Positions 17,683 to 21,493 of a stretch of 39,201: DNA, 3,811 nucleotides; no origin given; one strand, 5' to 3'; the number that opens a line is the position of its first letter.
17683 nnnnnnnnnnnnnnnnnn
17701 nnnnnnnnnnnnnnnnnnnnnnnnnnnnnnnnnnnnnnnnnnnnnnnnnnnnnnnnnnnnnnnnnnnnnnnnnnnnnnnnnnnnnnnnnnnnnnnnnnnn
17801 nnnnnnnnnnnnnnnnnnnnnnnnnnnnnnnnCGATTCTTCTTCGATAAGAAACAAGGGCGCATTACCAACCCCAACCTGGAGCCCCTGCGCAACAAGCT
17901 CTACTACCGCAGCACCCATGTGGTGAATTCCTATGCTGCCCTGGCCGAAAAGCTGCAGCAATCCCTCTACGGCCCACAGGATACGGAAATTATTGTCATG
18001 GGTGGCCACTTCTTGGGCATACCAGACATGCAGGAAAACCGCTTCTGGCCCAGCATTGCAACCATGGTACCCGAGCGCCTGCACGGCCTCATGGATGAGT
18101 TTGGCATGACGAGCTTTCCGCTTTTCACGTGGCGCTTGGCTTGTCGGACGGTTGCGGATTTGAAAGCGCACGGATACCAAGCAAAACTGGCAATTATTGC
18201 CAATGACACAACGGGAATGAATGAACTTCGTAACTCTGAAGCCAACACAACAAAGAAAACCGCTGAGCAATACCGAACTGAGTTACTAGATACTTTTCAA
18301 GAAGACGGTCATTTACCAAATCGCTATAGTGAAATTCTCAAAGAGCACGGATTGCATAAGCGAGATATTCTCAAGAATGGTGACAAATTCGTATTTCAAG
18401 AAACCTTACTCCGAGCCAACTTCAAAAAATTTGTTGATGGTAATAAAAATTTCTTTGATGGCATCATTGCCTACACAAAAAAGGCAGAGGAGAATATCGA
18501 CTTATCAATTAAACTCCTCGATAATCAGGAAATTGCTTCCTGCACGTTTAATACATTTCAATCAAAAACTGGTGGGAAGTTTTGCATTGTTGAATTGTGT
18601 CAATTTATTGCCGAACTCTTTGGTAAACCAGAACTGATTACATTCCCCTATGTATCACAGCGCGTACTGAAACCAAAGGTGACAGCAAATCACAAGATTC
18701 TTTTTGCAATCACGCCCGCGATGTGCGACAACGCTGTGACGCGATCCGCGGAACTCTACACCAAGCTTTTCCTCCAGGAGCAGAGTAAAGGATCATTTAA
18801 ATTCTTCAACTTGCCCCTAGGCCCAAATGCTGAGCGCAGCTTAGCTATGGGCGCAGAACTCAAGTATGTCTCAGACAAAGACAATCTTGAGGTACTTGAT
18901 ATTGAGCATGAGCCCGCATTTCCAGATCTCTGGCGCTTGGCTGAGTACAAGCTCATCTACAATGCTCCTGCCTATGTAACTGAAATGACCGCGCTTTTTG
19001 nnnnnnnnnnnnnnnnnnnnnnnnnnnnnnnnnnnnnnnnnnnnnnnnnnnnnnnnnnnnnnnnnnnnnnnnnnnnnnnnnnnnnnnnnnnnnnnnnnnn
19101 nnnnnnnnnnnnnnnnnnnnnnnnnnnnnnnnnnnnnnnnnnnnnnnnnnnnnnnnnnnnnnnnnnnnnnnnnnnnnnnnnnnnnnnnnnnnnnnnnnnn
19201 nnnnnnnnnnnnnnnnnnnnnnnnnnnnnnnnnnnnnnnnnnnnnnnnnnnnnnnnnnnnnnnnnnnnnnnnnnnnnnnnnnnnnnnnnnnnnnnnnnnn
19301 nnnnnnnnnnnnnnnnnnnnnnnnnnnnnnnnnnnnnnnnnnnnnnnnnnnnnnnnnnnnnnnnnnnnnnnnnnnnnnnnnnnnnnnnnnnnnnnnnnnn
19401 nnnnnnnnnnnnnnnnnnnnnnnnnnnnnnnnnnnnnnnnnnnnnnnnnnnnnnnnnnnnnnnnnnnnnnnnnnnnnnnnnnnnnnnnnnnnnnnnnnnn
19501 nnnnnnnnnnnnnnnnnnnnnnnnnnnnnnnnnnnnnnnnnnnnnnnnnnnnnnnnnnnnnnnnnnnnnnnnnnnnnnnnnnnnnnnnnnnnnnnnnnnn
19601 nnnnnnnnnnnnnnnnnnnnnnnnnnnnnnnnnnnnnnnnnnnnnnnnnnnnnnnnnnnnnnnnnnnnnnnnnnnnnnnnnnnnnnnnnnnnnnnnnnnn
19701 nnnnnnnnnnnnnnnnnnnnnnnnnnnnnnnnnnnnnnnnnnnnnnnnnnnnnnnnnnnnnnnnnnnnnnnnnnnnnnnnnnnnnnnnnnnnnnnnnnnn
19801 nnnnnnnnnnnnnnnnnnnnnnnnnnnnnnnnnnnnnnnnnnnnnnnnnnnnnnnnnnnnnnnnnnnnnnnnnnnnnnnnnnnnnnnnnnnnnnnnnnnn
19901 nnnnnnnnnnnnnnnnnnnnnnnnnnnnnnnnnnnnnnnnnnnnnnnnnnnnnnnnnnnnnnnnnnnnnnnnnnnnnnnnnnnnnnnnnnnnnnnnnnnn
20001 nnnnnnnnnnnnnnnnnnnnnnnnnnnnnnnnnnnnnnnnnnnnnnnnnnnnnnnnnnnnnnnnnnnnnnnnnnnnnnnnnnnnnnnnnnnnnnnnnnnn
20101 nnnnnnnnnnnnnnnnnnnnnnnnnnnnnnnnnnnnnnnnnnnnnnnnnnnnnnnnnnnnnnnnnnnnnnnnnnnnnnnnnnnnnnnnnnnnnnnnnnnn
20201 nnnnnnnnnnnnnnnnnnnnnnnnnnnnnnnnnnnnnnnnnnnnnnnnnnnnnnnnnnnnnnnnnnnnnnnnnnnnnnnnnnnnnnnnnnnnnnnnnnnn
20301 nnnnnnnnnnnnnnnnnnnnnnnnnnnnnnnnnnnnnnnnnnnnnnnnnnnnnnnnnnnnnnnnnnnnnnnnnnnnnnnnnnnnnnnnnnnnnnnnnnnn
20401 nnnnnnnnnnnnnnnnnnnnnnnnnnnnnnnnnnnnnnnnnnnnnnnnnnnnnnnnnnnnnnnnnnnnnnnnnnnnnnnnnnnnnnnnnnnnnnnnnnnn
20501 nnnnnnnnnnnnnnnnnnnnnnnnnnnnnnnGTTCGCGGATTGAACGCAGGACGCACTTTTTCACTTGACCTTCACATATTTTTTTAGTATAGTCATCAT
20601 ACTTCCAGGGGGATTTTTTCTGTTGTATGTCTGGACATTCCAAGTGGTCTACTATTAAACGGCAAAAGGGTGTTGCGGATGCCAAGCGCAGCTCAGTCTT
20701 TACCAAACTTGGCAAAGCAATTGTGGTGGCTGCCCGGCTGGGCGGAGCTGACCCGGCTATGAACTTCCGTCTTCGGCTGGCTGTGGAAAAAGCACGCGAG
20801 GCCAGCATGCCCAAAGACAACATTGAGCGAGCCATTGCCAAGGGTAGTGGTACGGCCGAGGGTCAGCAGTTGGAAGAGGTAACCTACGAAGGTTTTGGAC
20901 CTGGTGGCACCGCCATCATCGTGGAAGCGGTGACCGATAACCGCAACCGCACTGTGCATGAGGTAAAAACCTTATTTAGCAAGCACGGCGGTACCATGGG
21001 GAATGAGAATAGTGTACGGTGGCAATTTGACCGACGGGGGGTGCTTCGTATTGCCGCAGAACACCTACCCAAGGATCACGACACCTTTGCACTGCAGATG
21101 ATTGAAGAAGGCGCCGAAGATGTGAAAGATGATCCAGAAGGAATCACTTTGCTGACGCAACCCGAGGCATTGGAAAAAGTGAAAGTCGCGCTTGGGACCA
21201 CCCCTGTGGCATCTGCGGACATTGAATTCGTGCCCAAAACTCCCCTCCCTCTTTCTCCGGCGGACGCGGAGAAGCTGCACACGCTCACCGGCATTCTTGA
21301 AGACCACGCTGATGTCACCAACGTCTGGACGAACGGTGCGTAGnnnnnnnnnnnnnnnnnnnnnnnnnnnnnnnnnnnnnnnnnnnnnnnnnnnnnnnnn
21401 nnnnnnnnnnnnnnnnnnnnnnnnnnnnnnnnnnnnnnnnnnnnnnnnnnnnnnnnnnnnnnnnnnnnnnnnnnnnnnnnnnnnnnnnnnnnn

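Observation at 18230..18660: A/T-rich ~430-bp in-frame segment inside the unknown central module of the fusion gene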

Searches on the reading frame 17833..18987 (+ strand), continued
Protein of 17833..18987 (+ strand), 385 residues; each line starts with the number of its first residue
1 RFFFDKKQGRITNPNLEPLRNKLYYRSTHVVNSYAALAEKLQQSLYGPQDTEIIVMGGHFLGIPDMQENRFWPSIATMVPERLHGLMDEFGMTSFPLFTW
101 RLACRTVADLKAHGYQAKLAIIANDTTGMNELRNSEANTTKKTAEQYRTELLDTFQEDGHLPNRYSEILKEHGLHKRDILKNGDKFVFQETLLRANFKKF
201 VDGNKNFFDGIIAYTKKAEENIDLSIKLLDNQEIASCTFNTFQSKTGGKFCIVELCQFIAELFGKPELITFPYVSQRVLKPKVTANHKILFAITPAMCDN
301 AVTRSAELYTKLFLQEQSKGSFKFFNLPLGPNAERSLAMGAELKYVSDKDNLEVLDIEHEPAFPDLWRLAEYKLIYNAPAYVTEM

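Call 63: fold_search(model_id=the predicted structure, library=pdb)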
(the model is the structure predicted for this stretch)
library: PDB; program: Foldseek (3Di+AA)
matches with E <= 10: 404; with E <= 0.001: 3
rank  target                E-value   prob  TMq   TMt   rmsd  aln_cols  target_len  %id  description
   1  5yym_B                5.1e-04  0.99  0.29  0.21  12.5       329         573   13  Crystal structures of E.coli arginyl-trna synthetase (argrs) in complex with substrate Arg (released 2018-12-12)
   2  5b63_A                7.1e-04  0.99  0.31  0.23  12.4       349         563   11  Crystal structures of E.coli arginyl-tRNA synthetase (ArgRS) in complex with substrate tRNA(Arg) (released 2017-05-31)
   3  5yym_A                8.9e-04  0.98  0.29  0.21  12.4       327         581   10  Crystal structures of E.coli arginyl-trna synthetase (argrs) in complex with substrate Arg (released 2018-12-12)
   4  1li7_B                2.6e-03  0.97  0.28  0.28  10.9       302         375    9  Crystal Structure of Cysteinyl-tRNA Synthetase with Cysteine Substrate Bound (released 2002-04-26)
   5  7azu                  1.2e-02  0.66  0.26  0.36  12.8       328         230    8  Crystal structure of a cyclodipeptide synthase from Bacillus thermoamylovorans (released 2021-01-27)
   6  1li5_A                2.7e-02  0.66  0.26  0.26  11.6       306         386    9  Crystal Structure of Cysteinyl-tRNA Synthetase (released 2002-04-26)
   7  3sp1_B                2.9e-02  0.77  0.27  0.24  11.0       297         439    9  Crystal structure of cysteinyl-tRNA synthetase (cysS) from Borrelia burgdorferi (released 2011-08-17)
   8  3s7t_B                3.0e-02  0.60  0.26  0.38  11.4       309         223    7  Crystal structure of SeMet B. licheniformis CDPS YvmC-Blic (released 2011-06-22)
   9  1u0b_B                3.8e-02  0.33  0.22  0.19  14.1       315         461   10  Crystal structure of cysteinyl-tRNA synthetase binary complex with tRNACys (released 2004-11-23)
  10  3hzr_A                4.3e-02  0.75  0.28  0.29   8.1       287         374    9  Tryptophanyl-tRNA synthetase homolog from Entamoeba histolytica (released 2009-07-28)
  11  1bs2                  4.3e-02  0.75  0.31  0.21   9.9       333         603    9  YEAST ARGINYL-TRNA SYNTHETASE (released 1999-08-27)
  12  3oqj_B                4.8e-02  0.44  0.24  0.35  11.0       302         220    8  Crystal structure of B. licheniformis CDPS yvmC-BLIC in complex with CAPSO (released 2011-02-23)
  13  6ujd                  5.3e-02  0.35  0.24  0.23  11.6       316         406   10  Crystal structure of Cysteine-tRNA ligase from Elizabethkingia sp. (released 2019-10-16)
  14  3fnr                  6.7e-02  0.21  0.21  0.19  15.4       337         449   11  CRYSTAL STRUCTURE OF PUTATIVE ARGINYL T-RNA SYNTHETASE FROM Campylobacter jejuni; (released 2009-01-27)
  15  8hfn                  7.5e-02  0.54  0.30  0.28  10.7       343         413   10  Crystal Structure of Mycobacterium smegmatis MshC in Complex with Compound 7b (released 2022-12-07)
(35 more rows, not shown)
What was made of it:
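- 17833..18987 (+): Central module (aa 396-780), formerly 'unknown': class I aminoacyl-tRNA-synthetase-like Rossmann (HUP) fold. Foldseek: ArgRS E 5e-4 (call 63).
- On Class I aaRS-like (HUP) fold, for the central module: Foldseek E 5e-4 (call 63).
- Closest known: Class I aminoacyl-tRNA synthetase catalytic domain and its non-tRNA-charging relatives. Same: Foldseek gives E 5e-4 to ArgRS (call 63).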

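Call 71: find_related_loci(query=A2, collection=viral_contigs, flank=4000)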
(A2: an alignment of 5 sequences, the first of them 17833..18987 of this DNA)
Query A2 (385 aa) in viral_contigs; peptide patterns used: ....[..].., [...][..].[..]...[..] (x = any residue, [..] = any of these).
44 stretches matched a pattern, but none encodes a relative of the query by tblastn (E <= 1e-3).
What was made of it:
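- Tried and rejected: Phage-borne donor: no relatives in the viral contigs (call 71).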

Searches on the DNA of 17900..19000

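Call 41: search_rna_families(source=window, start=17900, end=19000, threshold=evalue, max_evalue=1)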
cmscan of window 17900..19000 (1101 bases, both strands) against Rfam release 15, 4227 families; matches with E-value up to 1: 0.
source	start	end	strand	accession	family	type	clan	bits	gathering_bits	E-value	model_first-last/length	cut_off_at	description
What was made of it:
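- Tried and rejected: Known RNA family: none at E <= 1 (call 41).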

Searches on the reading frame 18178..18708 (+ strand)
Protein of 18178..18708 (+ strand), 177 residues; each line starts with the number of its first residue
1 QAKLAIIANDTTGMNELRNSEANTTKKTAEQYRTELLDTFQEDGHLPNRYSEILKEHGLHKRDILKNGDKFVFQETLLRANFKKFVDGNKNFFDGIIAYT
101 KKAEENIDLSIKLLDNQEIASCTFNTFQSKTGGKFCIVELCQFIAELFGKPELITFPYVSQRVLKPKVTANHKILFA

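Call 32: find_homologous_proteins(query=window:18178-18708:+)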
Query window:18178-18708:+ (177 aa): 2 proteins with E <= 0.001 among 139 candidates.
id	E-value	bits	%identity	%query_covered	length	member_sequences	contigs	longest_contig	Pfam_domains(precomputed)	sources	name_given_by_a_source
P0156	6.8e-39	151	59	65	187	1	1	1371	-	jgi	-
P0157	6.3e-37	145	61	60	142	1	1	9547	-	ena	-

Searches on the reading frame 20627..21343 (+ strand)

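Call 5: search_protein_families(library=pfam, proteins=[window:20627-21343:+], max_evalue=0.01)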
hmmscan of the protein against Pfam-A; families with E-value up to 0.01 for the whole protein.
window:20627-21343:+ (238 aa): 2 families
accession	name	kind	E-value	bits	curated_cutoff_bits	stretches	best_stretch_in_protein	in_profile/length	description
PF01709.26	Transcrip_reg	-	2.4e-48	164.3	27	1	82-236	1-159/160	TACO1/YebC second and third domain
PF20772.2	TACO1_YebC_N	-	6.2e-33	113.5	36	1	5-75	1-72/73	TACO1/YebC protein N-terminal domain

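Call 6: search_protein_families(library=ncbifam, proteins=[window:20627-21343:+], max_evalue=0.01)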
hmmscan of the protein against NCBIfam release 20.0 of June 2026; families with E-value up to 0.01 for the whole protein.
window:20627-21343:+ (238 aa): 3 families
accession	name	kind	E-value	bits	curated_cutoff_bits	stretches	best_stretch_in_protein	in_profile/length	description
NF001030.0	PRK00110.1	equivalog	6.3e-87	291.2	243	1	1-236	1-233/245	YebC/PmpR family DNA-binding transcriptional regulator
TIGR01033.1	TIGR01033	subfamily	1.4e-81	273.8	208.75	1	1-237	1-237/238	YebC/PmpR family DNA-binding transcriptional regulator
NF009044.0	PRK12378.1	subfamily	9.7e-73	244.8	196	1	6-236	4-235/239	YebC/PmpR family DNA-binding transcriptional regulator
